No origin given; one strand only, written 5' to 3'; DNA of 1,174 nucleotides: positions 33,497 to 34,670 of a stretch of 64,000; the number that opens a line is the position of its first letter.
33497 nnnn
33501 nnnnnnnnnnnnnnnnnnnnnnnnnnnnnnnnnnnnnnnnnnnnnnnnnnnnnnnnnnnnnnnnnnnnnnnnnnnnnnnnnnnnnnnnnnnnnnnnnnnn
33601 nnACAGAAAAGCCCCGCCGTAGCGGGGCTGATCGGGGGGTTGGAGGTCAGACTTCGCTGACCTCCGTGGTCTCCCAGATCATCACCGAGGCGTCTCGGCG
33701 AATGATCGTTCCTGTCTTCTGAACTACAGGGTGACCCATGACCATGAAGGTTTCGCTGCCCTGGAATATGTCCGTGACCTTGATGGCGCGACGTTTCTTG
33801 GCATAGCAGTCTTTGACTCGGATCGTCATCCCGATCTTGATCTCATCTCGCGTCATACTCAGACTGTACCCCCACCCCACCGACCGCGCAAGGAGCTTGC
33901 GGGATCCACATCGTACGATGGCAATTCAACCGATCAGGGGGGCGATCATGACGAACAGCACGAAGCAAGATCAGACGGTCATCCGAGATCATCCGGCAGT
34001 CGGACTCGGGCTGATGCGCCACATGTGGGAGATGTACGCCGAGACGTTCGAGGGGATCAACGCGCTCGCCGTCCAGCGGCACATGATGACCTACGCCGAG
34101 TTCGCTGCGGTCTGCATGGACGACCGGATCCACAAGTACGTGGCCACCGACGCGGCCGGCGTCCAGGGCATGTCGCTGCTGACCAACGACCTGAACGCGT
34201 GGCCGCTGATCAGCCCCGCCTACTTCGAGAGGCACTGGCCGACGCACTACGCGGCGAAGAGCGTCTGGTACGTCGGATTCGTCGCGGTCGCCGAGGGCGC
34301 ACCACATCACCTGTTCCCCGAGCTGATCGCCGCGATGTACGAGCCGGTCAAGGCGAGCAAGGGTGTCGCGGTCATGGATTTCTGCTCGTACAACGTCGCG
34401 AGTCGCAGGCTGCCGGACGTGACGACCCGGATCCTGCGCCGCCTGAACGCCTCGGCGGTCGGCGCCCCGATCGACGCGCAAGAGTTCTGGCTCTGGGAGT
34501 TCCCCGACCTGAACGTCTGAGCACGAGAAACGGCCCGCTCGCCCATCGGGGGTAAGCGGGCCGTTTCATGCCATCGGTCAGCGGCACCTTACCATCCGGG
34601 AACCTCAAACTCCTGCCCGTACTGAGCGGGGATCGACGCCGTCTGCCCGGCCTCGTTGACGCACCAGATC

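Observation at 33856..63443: Composite promoter/operator module reused across the genome; exact 6-nt rule gives leaderless mRNAs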

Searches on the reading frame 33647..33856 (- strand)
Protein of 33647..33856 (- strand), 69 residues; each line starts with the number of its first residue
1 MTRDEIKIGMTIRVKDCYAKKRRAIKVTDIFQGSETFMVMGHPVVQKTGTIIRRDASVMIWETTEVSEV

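Call 8: search_protein_families(library=phrogs, proteins=[window:33647-33856:-], max_evalue=0.01)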
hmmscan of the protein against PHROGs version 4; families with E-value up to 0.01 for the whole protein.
window:33647-33856:- (69 aa): 0 families

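Call 9: search_protein_families(library=pfam, proteins=[window:33647-33856:-], max_evalue=0.01)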
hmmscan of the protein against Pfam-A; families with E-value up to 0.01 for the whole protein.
window:33647-33856:- (69 aa): 0 families

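Call 47: search_protein_families(library=pfam, proteins=[window:33647-33856:-], max_evalue=10)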
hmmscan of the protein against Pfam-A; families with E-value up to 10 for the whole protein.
window:33647-33856:- (69 aa): 1 family
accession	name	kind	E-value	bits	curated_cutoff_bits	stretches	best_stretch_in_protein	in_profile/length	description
PF22731.1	NCH4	-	0.25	11.6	27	1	14-29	16-31/45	NACHT C-terminal Helical domain 4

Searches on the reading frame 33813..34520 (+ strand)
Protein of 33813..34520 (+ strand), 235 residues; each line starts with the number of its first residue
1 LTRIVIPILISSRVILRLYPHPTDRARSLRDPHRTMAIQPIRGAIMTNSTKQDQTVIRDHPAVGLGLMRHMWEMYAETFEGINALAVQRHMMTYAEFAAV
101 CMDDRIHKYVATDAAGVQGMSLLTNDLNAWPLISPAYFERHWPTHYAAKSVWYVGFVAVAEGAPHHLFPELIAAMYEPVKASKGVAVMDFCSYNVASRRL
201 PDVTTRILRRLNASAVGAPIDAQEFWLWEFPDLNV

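Call 11: search_protein_families(library=pfam, proteins=[window:33813-34520:+], max_evalue=0.001)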
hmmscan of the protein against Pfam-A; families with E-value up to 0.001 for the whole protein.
window:33813-34520:+ (235 aa): 0 families

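Call 47: search_protein_families(library=pfam, proteins=[window:33948-34520:+], max_evalue=10)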
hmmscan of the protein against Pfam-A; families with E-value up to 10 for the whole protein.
window:33948-34520:+ (190 aa): 0 families
